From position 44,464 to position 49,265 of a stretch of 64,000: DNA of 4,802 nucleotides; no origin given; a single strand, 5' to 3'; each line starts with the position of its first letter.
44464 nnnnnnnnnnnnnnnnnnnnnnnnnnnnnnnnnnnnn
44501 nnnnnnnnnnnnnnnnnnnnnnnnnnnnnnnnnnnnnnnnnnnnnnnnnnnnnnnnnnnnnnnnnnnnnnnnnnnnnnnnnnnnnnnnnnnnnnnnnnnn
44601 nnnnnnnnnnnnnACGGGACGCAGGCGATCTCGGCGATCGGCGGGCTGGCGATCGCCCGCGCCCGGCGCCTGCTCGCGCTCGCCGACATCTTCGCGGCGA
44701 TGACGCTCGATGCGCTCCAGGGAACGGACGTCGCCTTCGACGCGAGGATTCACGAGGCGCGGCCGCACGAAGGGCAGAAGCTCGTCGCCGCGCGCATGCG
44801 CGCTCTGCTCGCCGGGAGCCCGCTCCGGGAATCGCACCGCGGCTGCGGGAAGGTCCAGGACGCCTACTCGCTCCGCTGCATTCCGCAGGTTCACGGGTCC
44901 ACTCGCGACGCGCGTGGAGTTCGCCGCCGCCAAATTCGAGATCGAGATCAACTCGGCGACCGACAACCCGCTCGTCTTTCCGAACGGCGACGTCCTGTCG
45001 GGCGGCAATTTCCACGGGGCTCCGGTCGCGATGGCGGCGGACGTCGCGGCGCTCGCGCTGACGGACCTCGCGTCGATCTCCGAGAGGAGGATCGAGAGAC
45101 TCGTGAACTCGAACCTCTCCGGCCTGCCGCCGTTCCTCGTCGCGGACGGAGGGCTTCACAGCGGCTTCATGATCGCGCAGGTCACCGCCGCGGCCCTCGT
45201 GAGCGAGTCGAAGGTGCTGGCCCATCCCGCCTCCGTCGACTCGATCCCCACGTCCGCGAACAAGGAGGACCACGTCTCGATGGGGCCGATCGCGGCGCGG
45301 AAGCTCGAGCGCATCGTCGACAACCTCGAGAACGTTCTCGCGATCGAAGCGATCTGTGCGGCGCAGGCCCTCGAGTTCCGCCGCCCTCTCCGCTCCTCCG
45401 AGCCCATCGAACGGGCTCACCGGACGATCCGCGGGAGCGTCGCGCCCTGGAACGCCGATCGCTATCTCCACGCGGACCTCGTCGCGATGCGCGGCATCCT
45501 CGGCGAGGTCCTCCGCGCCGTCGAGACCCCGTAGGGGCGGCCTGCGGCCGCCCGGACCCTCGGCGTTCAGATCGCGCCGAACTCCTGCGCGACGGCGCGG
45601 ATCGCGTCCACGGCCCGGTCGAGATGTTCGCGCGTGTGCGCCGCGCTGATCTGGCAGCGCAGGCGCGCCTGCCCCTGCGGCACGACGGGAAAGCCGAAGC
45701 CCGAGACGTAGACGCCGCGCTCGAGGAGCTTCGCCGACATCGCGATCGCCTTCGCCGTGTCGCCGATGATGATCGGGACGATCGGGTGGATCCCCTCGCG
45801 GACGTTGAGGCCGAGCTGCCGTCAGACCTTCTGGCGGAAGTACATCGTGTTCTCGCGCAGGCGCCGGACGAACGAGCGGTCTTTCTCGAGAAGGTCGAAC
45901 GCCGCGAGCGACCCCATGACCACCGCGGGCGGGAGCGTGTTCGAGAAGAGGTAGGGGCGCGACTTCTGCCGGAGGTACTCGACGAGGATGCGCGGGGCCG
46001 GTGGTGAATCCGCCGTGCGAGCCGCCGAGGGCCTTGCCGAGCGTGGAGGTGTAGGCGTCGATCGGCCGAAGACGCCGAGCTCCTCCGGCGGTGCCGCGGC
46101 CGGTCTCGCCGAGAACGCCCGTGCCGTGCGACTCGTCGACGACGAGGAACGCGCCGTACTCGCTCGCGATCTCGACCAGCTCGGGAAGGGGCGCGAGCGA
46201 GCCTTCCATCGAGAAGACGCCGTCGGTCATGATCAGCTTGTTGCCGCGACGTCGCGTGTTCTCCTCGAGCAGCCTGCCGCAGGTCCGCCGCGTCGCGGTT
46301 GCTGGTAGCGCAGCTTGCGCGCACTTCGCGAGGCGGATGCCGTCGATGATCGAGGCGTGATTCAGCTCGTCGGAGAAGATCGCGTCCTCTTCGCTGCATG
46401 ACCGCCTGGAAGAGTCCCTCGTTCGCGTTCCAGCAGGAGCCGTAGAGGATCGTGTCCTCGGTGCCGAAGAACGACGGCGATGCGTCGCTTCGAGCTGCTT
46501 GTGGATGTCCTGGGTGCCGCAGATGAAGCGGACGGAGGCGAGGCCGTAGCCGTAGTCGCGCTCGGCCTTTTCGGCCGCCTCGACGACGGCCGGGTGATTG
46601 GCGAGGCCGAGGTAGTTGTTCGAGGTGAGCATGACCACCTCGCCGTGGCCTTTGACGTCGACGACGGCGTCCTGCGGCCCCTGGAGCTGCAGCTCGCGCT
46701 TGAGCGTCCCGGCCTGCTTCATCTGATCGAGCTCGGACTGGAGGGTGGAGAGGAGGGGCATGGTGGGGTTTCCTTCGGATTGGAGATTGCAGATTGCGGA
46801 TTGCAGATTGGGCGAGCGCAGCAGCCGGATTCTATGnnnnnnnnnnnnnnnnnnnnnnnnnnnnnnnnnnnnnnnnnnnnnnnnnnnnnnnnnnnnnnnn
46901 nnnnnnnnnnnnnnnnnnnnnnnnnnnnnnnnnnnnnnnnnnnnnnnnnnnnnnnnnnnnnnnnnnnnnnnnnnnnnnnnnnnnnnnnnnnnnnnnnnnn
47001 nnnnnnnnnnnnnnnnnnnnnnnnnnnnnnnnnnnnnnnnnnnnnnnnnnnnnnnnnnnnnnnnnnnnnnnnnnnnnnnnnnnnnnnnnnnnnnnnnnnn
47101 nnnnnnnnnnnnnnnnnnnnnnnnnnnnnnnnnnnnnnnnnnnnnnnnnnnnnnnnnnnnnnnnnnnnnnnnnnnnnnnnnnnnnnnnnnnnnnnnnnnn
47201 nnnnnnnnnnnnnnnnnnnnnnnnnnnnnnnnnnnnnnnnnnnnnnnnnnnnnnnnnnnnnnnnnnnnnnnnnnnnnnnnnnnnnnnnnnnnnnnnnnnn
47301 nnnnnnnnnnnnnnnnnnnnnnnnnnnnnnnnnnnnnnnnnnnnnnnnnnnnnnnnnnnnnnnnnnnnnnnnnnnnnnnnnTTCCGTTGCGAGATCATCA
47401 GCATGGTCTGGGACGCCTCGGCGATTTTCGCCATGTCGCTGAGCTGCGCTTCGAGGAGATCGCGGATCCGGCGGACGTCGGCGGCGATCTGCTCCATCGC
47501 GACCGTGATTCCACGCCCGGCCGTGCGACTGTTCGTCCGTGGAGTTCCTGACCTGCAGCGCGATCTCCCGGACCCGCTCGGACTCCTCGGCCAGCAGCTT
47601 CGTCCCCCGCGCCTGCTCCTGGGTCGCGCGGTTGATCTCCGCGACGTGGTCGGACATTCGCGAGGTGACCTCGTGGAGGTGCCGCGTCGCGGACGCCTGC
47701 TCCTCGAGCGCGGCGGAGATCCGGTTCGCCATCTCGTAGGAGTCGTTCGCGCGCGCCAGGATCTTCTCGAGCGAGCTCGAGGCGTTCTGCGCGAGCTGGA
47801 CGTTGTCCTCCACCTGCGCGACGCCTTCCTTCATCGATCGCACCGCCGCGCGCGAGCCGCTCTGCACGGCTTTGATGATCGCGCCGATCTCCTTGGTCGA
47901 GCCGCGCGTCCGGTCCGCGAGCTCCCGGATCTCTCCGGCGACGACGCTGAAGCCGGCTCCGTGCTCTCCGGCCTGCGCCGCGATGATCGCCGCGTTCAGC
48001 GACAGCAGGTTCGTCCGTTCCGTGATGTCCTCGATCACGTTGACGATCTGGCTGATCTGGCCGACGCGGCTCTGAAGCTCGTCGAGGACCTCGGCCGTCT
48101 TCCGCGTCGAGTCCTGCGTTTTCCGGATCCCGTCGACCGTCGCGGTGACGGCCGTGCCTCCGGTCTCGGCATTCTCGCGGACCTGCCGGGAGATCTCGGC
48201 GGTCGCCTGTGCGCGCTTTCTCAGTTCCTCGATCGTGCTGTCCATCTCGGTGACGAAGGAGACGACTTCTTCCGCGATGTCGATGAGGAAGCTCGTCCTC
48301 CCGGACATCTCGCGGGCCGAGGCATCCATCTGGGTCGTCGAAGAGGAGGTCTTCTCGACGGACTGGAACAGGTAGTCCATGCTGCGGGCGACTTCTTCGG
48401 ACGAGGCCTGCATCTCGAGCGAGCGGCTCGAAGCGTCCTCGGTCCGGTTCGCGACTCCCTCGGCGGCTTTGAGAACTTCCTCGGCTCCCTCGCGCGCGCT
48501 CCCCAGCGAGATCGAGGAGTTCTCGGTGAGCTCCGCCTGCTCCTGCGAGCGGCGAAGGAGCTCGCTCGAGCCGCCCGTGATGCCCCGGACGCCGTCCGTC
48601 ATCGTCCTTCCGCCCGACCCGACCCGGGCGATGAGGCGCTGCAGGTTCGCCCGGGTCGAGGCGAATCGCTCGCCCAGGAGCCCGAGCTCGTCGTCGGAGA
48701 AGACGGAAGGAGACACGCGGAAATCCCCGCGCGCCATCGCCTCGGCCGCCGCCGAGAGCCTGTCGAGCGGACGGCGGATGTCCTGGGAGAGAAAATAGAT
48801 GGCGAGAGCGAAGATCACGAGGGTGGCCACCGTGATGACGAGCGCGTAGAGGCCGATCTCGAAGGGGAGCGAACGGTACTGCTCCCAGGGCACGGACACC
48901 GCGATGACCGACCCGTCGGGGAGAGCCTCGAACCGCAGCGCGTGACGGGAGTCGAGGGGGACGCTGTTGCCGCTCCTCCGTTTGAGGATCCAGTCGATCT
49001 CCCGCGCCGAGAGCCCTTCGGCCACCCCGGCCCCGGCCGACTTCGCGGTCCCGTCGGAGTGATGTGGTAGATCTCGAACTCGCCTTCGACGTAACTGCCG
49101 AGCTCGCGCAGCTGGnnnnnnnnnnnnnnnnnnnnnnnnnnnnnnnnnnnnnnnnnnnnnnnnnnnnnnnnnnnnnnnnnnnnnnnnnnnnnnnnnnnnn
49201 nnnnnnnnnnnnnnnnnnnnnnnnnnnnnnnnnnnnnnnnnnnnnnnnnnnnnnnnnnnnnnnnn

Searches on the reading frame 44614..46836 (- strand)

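Call 64: search_protein_families(library=pfam, proteins=[window:44614-46836:-], max_evalue=0.0001)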
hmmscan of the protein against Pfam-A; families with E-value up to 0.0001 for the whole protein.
window:44614-46836:- (741 aa): 1 family
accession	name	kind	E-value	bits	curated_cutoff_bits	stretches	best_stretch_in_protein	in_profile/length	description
PF00155.27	Aminotran_1_2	-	4e-20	72.7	19.7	1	67-282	3-235/361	Aminotransferase class I and II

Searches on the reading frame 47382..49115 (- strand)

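Call 64: search_protein_families(library=pfam, proteins=[window:47382-49115:-], max_evalue=0.0001)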
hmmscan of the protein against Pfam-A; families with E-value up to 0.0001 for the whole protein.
window:47382-49115:- (578 aa): 2 families
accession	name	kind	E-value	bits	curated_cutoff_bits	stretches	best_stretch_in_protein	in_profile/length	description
PF00015.26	MCPsignal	-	8e-37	127.2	34.6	1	307-488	2-169/172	Methyl-accepting chemotaxis protein (MCP) signalling domain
PF00672.30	HAMP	-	5.1e-10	40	25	1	109-159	2-52/53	HAMP domain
